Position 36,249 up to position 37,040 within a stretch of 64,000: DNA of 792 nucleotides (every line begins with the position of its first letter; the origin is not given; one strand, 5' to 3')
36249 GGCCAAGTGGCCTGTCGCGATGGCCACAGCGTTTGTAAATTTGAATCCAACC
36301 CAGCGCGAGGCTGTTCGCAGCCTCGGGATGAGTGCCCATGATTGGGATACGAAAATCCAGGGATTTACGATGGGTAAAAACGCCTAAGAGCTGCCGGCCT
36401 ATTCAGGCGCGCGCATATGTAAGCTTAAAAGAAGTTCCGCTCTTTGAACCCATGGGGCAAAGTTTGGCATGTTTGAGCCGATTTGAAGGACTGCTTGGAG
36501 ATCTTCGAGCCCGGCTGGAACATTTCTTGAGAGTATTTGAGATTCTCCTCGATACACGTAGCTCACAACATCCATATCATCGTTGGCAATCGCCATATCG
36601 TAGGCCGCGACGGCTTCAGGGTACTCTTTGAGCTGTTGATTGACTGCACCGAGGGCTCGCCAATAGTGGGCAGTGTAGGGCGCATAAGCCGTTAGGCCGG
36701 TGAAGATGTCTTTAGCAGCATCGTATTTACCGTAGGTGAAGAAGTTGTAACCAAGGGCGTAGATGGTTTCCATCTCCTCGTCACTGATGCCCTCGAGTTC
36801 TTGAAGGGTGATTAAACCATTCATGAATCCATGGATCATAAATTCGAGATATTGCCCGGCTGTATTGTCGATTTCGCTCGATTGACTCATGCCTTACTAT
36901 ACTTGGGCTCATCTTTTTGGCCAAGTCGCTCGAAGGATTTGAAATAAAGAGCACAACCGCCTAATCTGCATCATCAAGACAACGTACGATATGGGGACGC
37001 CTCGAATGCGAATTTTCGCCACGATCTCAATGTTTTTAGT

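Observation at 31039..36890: Orphan SycD/LcrH-like chaperone pair bracketing four disordered coiled-coil proteins: candidate undescribed chaperone/substrate (translocon-like) secretion module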

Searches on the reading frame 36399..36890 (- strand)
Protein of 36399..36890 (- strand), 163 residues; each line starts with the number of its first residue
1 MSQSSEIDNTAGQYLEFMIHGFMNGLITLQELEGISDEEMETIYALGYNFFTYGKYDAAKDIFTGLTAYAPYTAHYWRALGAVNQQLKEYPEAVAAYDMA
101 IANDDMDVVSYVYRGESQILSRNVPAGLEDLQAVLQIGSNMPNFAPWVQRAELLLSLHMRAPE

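Call 3: search_protein_families(library=pfam, proteins=[window:36399-36890:-], max_evalue=1)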
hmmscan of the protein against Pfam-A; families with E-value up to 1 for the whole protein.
window:36399-36890:- (163 aa): 15 families
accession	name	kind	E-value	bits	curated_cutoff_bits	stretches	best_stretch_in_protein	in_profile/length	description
PF07719.23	TPR_2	-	2.3e-06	27.7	27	1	74-103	1-30/34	Tetratricopeptide repeat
PF13432.12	TPR_16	-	3.4e-06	27.8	32.7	1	44-104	1-61/65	Tetratricopeptide repeat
PF00515.34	TPR_1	-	2.4e-05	24.4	27.8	1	77-102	4-29/34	Tetratricopeptide repeat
PF13424.12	TPR_12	-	5.3e-05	23.8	30.1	1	56-103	26-74/77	Tetratricopeptide repeat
PF13371.12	TPR_9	-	0.0017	18.8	35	1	58-105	13-60/73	Tetratricopeptide repeat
PF13429.12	TPR_15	-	0.0024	17.8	26.2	1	40-106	8-76/280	Tetratricopeptide repeat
PF07720.18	TPR_3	-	0.0031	18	20.7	1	40-71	1-32/34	Tetratricopeptide repeat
PF25063.1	ARM_TT21_C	-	0.0045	17.3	35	1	46-111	101-166/209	Tetratricopeptide repeat protein 21 C-terminal ARM domain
PF13428.12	TPR_14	-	0.025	15.7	23.5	1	76-103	3-30/44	Tetratricopeptide repeat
PF14559.12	TPR_19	-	0.029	15.1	25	1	54-105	5-56/68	Tetratricopeptide repeat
PF13174.12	TPR_6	-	0.06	14.5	26.3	0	43-70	3-30/33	Tetratricopeptide repeat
PF12895.13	ANAPC3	-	0.12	13.2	27.2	1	39-98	22-80/82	Anaphase-promoting complex, cyclosome, subunit 3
PF23914.1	TPR_CcmH_CycH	-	0.12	12.6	42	0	71-106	47-82/158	Cytochrome c-type biogenesis protein H TPR domain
PF05491.19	RuvB_C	-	0.16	12.4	24.7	1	8-43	5-40/72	RuvB C-terminal winged helix domain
PF00621.25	RhoGEF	-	0.26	11.9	27.6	1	14-95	15-114/180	RhoGEF domain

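Call 4: search_protein_families(library=ncbifam, proteins=[window:36399-36890:-], max_evalue=1)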
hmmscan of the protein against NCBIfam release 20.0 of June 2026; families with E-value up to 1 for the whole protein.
window:36399-36890:- (163 aa): 15 families
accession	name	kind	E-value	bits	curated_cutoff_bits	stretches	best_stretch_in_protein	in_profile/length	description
TIGR02552.1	LcrH_SycD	equivalog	3.5e-31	107.7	104.8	1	26-156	4-134/136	SycD/LcrH family type III secretion system chaperone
NF011859.0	PRK15331.1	equivalog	8.6e-13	48.7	184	1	11-124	8-121/165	type III secretion system translocator chaperone SicA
NF011890.0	PRK15363.1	equivalog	8.3e-07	28.8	163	1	37-155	32-150/157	CesD/SycD/LcrH family type III secretion system chaperone SscA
NF040959.1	MamA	equivalog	5.7e-06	25.9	200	1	28-136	59-167/204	magnetosome protein MamA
NF011886.0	PRK15359.1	equivalog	8.4e-05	22.4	146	1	38-106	22-90/144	type III secretion system chaperone protein SscB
NF052415.1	T3SS_chap_SctY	equivalog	0.00015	22.2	70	1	36-107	2-74/106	type III secretion apparatus assembly chaperone SctY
NF040561.1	PrimPol_Msp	equivalog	0.003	16.2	200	1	33-93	18-84/515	CRISPR-associated primase-polymerase type A1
TIGR02917.1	PEP_TPR_lipo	equivalog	0.0046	14.9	312.2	1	25-105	586-666/899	XrtA/PEP-CTERM system TPR-repeat protein PrsT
NF008756.0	PRK11788.1-4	equivalog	0.0048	16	474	1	42-97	109-164/389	lipopolysaccharide assembly protein LapB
NF033920.0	C39_PA2778_fam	equivalog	0.018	14.5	150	1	41-102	191-252/255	PA2778 family cysteine peptidase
TIGR03302.1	OM_YfiO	subfamily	0.041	13.4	81.4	1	36-99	29-95/239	outer membrane protein assembly factor BamD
NF033562.2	BH0509_fam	subfamily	0.075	12.9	30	1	23-48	16-40/43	BH0509 family protein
NF008757.0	PRK11788.1-5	equivalog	0.081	12.1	363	1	38-98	105-165/388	lipopolysaccharide assembly protein LapB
NF008753.0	PRK11788.1-1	equivalog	0.15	11.2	395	1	40-97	107-164/389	lipopolysaccharide assembly protein LapB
TIGR02795.1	tol_pal_ybgF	equivalog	0.91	10.1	90.1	0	42-103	4-68/119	tol-pal system protein YbgF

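Call 18: search_solved_structures(query=window:36399-36890:-, max_evalue=0.01)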
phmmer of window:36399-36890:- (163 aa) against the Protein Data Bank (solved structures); distinct sequences matched with E-value up to 0.01: 32.
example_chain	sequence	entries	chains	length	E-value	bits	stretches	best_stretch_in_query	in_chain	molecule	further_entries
2xcb_A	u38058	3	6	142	4.6e-11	46.2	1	28-102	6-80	REGULATORY PROTEIN PCRH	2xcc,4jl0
3wxx_A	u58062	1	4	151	3.2e-09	40.2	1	19-155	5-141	AcrH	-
3ks2_A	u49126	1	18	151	4.3e-09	39.8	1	18-135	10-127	Chaperone protein ipgC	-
3gyz_A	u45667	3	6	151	4.5e-09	39.8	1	19-135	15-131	Chaperone protein ipgC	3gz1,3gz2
6scb_A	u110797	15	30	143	6.6e-09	39.2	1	23-135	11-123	Chaperone protein IpgC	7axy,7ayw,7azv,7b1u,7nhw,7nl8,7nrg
2vgy_A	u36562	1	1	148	2.5e-08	37.3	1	28-151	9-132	CHAPERONE SYCD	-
2vgx_A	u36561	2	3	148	3.6e-08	36.8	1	28-151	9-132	CHAPERONE SYCD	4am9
4nrh_B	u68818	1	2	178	5.4e-08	36.3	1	13-113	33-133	Chaperone SycD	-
8bu0_A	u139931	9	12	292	4.1e-06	30.1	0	39-105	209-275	Consensus tetratricopeptide repeat protein | Crystal structure of an 8-repeat consensus TPR superhelix with Zinc. | Monomer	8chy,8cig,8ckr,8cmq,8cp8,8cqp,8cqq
6b85_J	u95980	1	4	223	1.3e-05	28.6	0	52-108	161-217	TMHC4_R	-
8bd7_A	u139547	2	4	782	9.4e-05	25.7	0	52-100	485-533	IFT88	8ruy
9gzg_A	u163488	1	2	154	0.00011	25.5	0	45-111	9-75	Engineered CTPR protein with glutamic acids for conductivity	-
3uq3_A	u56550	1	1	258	0.00015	25.1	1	35-135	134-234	Heat shock protein STI1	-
3upv_A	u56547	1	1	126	0.00018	24.8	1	46-135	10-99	Heat shock protein STI1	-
2c0l_A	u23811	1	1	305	0.00032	24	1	45-102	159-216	PEROXISOMAL TARGETING SIGNAL 1 RECEPTOR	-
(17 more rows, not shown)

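Call 35: find_homologous_proteins(query=window:36399-36890:-)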
Query window:36399-36890:- (163 aa): 206 proteins with E <= 0.001 among 239 candidates; the best 120 are listed.
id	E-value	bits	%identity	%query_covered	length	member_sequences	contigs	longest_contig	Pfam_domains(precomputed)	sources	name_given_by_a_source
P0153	5.3e-101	353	98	100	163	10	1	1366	PF13432.13,PF07719.24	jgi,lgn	jgi:type III secretion system low calcium response chaperone LcrH/SycD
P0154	1.1e-100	352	98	100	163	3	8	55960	-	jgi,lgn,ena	jgi:type III secretion system low calcium response chaperone LcrH/SycD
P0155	1.7e-99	348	98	99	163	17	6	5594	PF00515.35,PF13432.13,PF07719.24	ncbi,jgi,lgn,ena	jgi:type III secretion system low calcium response chaperone LcrH/SycD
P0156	2.2e-92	325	90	99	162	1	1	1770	PF00515.35,PF13424.13,PF13432.13,PF07719.24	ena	-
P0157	6.6e-92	323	89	99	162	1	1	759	PF00515.35,PF13424.13,PF13432.13,PF07719.24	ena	-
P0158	1.7e-91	322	89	99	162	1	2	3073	PF00515.35,PF13424.13,PF13432.13,PF07719.24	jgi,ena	-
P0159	3.2e-91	321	89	99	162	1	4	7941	PF00515.35,PF13424.13,PF13432.13,PF07719.24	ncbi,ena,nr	ncbi:MAG: SycD/LcrH family type III secretion system chaperone [Myxococcota bacterium]|nr:SycD/LcrH 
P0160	5.0e-91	321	89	98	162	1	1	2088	PF00515.35,PF13424.13,PF13432.13,PF07719.24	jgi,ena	-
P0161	2.3e-90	318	89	99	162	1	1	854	PF00515.35,PF13424.13,PF13432.13,PF07719.24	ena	-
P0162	2.6e-90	318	89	98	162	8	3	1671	PF00515.35,PF13424.13,PF13432.13,PF07719.24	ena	-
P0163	2.5e-89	315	89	98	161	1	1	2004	PF00515.35,PF13432.13,PF07719.24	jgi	-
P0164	8.4e-87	307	86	97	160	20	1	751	PF13424.13,PF07719.24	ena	-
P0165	1.9e-86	306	85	99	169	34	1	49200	PF00515.35,PF13424.13,PF13432.13,PF07719.24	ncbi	ncbi:MAG: SycD/LcrH family type III secretion system chaperone [Myxococcota bacterium]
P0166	2.4e-86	305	85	99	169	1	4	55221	PF00515.35,PF13424.13,PF13432.13,PF07719.24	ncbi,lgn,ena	-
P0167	2.9e-86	305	84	97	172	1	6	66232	PF00515.35,PF13424.13,PF13432.13,PF07719.24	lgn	-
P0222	3.8e-80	285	79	100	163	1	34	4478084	PF00515.35,PF13424.13,PF13432.13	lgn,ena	-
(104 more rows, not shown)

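Call 43: find_encoding_contigs(protein=P0222, flank=10000, max_places=2)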
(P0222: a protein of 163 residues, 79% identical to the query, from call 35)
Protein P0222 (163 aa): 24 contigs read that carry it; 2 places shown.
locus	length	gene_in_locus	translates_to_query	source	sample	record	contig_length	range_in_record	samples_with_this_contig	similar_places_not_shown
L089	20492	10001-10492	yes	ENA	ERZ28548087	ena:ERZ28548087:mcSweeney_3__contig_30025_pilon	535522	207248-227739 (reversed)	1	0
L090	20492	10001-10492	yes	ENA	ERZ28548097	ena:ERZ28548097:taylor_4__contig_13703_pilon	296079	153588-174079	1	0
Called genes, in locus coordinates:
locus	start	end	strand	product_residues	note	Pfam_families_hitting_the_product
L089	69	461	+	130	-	PF13690:CheX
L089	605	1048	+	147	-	PF00072:Response_reg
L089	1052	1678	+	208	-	PF00072:Response_reg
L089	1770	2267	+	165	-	PF01339:CheB_methylest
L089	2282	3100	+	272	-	PF03705:CheR_N, PF01739:CheR, PF08242:Methyltransf_12 (weak)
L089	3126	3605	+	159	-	PF13690:CheX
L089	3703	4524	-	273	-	PF01739:CheR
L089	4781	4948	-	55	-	-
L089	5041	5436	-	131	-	-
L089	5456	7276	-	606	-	PF13230:GATase_4 (faint), PF13522:GATase_6, PF13537:GATase_7, PF01380:SIS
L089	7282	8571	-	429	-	PF00483:NTP_transferase, PF12804:NTP_transf_3 (weak), PF25084:LbH_EIF2B, PF25087:GMPPB_C (faint), PF00132:Hexapep (weak), PF14602:Hexapep_2 (weak)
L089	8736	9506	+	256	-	PF20260:PUA_4 (weak), PF04452:Methyltrans_RNA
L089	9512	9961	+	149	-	PF06271:RDD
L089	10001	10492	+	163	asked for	PF13424:TPR_12 (faint), PF00515:TPR_1 (faint), PF13432:TPR_16 (weak)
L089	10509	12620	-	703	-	-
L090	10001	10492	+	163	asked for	PF13424:TPR_12 (faint), PF00515:TPR_1 (faint), PF13432:TPR_16 (weak)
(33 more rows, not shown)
